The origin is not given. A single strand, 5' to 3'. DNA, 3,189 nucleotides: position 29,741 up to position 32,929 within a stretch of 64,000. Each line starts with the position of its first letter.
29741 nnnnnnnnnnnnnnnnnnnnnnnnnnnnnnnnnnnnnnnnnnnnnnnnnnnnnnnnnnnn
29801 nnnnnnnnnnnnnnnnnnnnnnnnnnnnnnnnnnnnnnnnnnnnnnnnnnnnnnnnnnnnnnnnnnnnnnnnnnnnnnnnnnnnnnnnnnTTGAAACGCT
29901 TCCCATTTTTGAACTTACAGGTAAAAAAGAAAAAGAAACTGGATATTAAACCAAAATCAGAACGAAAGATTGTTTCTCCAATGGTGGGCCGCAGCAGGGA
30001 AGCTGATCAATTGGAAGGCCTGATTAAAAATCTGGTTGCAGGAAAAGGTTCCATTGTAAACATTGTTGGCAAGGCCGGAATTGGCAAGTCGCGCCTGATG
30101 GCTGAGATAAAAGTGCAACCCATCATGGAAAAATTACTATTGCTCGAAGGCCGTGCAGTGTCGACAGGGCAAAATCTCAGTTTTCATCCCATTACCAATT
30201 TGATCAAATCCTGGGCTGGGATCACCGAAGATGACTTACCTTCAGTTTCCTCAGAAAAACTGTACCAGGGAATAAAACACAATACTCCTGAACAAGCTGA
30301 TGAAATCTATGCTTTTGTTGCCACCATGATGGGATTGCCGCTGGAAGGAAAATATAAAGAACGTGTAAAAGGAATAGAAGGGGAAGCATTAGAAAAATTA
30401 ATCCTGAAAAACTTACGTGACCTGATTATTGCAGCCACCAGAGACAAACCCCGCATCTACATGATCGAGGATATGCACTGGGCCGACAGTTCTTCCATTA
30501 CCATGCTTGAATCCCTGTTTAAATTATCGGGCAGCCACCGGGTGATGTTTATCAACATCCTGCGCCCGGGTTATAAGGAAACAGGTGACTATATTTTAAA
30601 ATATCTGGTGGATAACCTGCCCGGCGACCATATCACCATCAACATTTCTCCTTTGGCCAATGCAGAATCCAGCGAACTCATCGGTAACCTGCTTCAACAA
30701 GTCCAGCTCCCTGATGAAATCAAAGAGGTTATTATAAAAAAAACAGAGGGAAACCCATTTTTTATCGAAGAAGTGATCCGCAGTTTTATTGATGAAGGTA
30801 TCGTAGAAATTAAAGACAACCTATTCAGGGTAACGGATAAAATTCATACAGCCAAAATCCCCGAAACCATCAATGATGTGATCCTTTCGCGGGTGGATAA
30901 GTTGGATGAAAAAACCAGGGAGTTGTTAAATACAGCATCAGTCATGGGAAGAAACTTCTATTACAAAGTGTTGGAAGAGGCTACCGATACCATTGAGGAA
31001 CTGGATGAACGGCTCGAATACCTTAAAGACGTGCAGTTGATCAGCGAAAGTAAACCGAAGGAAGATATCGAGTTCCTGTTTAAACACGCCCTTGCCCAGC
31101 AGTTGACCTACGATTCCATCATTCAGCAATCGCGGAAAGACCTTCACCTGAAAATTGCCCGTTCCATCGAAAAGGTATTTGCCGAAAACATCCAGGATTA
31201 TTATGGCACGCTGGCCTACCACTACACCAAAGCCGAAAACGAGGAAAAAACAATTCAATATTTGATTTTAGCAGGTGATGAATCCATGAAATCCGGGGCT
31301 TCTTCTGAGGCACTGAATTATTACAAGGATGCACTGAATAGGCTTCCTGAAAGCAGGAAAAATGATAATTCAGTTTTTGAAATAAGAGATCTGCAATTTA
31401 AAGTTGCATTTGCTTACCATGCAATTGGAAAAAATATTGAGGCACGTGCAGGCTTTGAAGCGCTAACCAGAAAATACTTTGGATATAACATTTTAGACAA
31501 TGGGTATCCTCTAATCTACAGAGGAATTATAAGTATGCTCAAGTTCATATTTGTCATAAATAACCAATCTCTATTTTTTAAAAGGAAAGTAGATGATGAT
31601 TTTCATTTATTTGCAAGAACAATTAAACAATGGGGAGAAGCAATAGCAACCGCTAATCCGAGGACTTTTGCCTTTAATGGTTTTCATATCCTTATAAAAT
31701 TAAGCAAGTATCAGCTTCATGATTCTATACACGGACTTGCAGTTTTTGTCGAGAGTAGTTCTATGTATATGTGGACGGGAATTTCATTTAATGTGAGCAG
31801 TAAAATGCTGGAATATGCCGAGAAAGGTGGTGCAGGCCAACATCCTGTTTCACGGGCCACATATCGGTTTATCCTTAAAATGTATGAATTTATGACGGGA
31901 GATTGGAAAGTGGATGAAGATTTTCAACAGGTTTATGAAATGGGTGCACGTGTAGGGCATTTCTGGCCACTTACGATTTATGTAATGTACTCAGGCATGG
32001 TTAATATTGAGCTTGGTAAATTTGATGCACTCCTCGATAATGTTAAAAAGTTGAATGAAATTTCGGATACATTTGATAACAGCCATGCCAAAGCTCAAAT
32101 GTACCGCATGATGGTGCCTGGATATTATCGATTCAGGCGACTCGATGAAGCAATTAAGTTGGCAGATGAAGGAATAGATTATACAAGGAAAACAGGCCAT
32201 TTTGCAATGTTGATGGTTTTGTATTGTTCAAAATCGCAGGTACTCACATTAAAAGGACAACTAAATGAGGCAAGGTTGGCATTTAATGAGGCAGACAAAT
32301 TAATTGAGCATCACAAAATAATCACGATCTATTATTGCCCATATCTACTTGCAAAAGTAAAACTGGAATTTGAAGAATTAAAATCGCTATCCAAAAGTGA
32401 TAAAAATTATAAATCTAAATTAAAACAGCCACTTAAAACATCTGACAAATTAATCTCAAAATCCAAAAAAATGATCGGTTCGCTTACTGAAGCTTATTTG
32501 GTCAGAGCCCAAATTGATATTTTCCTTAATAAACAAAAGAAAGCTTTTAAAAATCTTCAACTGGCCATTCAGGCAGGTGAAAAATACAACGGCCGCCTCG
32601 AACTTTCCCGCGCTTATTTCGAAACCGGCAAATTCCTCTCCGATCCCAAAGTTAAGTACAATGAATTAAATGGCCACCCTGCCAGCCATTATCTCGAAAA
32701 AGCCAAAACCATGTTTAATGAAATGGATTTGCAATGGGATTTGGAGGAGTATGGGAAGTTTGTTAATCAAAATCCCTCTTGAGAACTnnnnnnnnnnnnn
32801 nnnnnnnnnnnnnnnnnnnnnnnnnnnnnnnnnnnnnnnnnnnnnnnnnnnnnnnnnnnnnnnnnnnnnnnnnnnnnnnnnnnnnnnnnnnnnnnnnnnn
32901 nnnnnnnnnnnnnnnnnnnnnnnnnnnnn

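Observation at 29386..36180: Tandem cyclase-STAND-TPR paralogs: candidate NLR-like sensors with a cyclic-nucleotide output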

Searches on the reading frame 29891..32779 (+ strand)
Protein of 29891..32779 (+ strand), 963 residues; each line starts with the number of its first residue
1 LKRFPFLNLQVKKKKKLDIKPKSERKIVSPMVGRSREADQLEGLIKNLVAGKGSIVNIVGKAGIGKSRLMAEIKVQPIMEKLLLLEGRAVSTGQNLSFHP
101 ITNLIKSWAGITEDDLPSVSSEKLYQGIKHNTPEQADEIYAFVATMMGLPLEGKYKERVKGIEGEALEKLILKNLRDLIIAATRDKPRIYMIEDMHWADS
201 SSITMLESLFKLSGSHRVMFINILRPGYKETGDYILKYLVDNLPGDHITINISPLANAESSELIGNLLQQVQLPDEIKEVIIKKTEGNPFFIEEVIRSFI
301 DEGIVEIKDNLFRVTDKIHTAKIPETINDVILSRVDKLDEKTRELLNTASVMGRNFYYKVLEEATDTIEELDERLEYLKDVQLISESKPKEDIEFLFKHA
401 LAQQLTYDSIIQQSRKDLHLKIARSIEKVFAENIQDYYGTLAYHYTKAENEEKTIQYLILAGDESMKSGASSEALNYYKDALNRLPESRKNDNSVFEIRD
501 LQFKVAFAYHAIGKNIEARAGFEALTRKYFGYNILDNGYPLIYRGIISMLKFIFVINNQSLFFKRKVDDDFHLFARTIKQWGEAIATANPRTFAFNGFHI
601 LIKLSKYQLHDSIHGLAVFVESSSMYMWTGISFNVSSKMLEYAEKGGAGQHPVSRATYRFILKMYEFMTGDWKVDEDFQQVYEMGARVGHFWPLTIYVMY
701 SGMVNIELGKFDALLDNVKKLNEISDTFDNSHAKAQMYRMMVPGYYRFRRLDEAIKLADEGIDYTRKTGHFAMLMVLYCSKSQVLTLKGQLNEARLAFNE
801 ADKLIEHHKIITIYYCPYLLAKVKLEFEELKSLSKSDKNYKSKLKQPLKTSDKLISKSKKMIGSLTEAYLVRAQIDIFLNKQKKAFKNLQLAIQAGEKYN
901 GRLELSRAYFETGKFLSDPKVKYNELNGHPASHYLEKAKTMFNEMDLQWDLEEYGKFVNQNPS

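Call 5: search_protein_families(library=pfam, proteins=[window:29891-32779:+], max_evalue=0.01)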
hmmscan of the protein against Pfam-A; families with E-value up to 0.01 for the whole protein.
window:29891-32779:+ (963 aa): 3 families
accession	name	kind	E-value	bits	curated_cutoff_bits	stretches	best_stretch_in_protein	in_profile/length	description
PF13191.12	AAA_16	-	6.3e-17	63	32.6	1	31-221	2-167/167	AAA ATPase domain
PF17874.7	TPR_MalT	-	0.00055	19.7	45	1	697-830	42-177/336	MalT-like TPR region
PF00931.28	NB-ARC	-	0.006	16.3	23.5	0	39-74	3-39/248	NB-ARC domain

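Call 6: search_protein_families(library=padloc, proteins=[window:29891-32779:+], max_evalue=0.01)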
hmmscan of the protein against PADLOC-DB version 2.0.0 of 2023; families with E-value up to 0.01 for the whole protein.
window:29891-32779:+ (963 aa): 0 families
